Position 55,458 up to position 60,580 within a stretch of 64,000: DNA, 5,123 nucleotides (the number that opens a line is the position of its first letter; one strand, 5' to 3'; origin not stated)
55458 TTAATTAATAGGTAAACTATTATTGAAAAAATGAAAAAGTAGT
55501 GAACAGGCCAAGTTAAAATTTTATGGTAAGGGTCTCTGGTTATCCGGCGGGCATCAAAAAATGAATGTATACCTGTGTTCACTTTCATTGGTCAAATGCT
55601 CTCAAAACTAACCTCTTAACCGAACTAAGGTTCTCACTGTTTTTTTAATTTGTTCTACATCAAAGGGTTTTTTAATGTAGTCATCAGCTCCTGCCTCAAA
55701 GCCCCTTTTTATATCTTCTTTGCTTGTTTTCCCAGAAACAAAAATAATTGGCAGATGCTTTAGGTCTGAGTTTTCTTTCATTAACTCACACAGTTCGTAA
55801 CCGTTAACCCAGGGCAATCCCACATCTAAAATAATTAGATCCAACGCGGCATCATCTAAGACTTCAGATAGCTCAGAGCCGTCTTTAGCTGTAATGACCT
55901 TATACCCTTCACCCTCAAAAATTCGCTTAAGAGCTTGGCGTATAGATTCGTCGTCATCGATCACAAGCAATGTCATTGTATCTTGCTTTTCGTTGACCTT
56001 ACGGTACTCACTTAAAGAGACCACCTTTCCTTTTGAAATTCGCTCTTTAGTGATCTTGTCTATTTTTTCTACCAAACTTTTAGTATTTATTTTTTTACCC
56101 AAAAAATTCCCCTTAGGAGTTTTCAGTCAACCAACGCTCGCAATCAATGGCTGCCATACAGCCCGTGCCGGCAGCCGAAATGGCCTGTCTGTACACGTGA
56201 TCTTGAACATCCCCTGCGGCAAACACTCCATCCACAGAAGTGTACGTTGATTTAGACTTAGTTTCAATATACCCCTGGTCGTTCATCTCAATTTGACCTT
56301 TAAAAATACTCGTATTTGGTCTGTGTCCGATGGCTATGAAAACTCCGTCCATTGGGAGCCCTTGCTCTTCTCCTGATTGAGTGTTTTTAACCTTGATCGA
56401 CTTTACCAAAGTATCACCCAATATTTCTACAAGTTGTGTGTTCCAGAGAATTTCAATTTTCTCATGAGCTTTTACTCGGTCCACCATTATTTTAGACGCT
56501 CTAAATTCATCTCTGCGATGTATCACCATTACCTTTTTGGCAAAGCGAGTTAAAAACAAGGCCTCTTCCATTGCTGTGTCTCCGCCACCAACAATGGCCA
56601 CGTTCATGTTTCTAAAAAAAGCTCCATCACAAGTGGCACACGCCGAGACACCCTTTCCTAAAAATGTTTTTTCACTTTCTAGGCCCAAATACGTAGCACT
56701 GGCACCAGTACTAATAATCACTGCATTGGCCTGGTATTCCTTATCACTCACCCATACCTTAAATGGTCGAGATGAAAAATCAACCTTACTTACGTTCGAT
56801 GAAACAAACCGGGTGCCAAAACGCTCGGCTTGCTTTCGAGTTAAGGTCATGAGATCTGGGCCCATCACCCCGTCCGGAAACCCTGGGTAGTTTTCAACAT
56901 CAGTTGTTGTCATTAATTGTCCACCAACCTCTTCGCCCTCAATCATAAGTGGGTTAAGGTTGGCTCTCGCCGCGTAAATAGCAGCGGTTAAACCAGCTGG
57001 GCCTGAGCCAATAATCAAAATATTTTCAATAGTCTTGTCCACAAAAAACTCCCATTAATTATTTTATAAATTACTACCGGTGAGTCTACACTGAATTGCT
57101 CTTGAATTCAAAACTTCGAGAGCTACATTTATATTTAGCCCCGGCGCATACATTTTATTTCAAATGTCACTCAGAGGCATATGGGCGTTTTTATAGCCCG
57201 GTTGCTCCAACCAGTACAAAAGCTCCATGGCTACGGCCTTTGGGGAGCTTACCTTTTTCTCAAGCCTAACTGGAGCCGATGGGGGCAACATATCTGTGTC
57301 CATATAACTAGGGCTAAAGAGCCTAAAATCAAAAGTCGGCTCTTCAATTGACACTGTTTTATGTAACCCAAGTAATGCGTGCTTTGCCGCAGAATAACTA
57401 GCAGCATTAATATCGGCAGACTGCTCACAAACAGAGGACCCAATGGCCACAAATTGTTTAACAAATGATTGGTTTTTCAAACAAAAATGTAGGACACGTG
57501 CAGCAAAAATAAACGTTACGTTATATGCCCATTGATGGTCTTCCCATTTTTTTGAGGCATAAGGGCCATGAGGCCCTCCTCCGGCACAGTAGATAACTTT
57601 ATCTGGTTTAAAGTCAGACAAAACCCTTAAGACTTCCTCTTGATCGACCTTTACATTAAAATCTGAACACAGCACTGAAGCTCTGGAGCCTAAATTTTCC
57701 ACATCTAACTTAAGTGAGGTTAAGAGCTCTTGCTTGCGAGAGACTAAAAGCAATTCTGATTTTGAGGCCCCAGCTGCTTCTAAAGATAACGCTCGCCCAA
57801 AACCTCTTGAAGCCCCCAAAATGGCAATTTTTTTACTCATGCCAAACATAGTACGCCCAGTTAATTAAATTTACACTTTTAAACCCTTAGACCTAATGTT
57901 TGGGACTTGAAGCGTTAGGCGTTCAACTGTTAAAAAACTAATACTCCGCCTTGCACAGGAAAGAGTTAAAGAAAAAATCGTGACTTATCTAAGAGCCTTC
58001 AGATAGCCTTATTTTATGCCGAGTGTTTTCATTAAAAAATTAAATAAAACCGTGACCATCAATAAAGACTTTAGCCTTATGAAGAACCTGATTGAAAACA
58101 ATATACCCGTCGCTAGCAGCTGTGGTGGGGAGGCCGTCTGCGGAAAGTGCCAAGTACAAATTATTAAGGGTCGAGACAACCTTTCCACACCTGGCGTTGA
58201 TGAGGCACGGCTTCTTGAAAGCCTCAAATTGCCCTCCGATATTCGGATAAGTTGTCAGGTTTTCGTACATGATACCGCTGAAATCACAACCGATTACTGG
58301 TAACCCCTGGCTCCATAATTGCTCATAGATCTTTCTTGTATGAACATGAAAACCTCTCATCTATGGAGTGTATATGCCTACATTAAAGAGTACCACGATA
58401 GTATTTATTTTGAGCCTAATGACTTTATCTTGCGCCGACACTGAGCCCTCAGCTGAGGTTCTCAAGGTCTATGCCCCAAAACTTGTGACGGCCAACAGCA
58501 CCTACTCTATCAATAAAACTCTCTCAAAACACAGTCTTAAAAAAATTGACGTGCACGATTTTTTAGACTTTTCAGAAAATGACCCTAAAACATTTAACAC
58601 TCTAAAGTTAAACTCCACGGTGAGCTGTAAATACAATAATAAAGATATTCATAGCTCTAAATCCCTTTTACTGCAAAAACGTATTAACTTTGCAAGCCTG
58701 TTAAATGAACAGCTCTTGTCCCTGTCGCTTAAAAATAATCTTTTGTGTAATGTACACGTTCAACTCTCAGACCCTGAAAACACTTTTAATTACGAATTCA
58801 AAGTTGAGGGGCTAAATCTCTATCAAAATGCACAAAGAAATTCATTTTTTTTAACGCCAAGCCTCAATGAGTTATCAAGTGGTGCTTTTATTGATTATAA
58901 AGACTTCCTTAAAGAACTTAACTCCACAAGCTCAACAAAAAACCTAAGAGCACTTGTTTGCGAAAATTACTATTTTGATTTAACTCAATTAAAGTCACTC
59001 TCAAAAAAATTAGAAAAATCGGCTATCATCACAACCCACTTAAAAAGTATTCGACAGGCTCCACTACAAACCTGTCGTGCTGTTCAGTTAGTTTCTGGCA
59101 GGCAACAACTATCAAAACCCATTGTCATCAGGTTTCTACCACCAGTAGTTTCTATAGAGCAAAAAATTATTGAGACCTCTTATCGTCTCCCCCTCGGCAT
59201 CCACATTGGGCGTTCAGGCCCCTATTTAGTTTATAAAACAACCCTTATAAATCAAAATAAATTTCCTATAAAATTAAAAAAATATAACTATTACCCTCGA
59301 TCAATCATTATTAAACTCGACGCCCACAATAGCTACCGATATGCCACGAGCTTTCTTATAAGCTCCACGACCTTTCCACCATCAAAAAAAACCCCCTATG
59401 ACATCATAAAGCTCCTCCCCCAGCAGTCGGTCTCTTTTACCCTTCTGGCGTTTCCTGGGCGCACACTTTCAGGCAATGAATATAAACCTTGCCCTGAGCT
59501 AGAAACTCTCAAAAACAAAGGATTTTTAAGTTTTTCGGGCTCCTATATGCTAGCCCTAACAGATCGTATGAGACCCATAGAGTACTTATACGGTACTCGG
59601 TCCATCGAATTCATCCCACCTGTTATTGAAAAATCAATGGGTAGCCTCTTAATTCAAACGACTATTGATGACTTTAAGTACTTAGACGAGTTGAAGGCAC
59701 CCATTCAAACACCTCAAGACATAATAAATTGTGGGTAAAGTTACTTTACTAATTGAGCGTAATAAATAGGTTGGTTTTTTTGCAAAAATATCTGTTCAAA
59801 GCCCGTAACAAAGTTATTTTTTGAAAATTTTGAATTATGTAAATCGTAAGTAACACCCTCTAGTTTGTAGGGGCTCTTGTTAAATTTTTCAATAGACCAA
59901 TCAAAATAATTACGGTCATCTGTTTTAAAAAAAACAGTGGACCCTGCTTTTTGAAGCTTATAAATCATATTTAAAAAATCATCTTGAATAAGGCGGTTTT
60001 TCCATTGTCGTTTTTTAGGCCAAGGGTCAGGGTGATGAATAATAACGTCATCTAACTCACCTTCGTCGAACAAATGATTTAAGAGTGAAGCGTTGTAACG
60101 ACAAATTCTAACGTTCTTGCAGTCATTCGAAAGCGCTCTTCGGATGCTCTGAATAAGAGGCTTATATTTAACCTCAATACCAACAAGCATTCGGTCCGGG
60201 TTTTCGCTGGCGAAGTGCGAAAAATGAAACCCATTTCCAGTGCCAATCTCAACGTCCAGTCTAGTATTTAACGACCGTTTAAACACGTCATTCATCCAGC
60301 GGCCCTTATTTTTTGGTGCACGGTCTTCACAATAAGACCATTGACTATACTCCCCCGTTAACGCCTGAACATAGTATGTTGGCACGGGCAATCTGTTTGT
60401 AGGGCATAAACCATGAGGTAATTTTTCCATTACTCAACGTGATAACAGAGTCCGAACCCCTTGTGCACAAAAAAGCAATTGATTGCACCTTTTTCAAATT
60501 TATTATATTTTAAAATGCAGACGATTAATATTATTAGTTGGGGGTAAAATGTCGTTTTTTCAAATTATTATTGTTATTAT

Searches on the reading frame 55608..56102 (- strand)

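Call 74: search_protein_families(library=pfam, proteins=[window:55608-56102:-], max_evalue=0.00001)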
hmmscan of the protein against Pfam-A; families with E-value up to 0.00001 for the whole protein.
window:55608-56102:- (164 aa): 1 family
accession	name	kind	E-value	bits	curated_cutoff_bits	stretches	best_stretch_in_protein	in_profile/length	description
PF00072.30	Response_reg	-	2e-30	105.6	30.2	1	46-156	2-110/111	Response regulator receiver domain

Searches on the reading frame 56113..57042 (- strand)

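Call 74: search_protein_families(library=pfam, proteins=[window:56113-57042:-], max_evalue=0.00001)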
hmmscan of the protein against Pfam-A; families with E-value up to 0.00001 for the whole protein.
window:56113-57042:- (309 aa): 8 families
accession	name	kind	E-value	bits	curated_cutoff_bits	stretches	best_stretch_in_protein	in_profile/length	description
PF07992.20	Pyr_redox_2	-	9e-53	180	26.1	1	7-294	2-291/291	Pyridine nucleotide-disulphide oxidoreductase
PF13738.12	Pyr_redox_3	-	2.8e-24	86.4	30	1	82-277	102-305/305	Pyridine nucleotide-disulphide oxidoreductase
PF00070.33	Pyr_redox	-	3.4e-19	69.6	22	1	147-220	1-81/82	Pyridine nucleotide-disulphide oxidoreductase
PF00890.30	FAD_binding_2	-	1.7e-07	31.2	20.4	0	8-42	2-37/414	FAD binding domain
PF01266.30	DAO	-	1.8e-07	31.5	27.9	0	8-41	2-37/353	FAD dependent oxidoreductase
PF03486.20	HI0933_like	-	4.4e-07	30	50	0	7-40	2-35/244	HI0933-like protein Rossmann domain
PF13450.12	NAD_binding_8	-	1.7e-06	28.6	21.9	0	10-50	1-41/68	NAD(P)-binding Rossmann-like domain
PF12831.13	FAD_oxidored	-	3.4e-06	27.1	27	0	8-45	2-39/416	FAD dependent oxidoreductase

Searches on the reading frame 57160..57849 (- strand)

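Call 74: search_protein_families(library=pfam, proteins=[window:57160-57849:-], max_evalue=0.00001)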
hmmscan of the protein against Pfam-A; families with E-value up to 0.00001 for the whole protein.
window:57160-57849:- (229 aa): 1 family
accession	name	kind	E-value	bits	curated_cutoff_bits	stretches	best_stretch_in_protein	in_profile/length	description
PF00106.31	adh_short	-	1.1e-10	41.8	26.6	1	6-188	1-187/195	short chain dehydrogenase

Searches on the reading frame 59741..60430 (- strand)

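Call 74: search_protein_families(library=pfam, proteins=[window:59741-60430:-], max_evalue=0.00001)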
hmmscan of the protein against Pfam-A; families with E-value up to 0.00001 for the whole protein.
window:59741-60430:- (229 aa): 1 family
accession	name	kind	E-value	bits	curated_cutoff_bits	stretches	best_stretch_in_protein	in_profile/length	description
PF02390.23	Methyltransf_4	-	8.1e-35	120.3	24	1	59-223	5-171/173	Putative methyltransferase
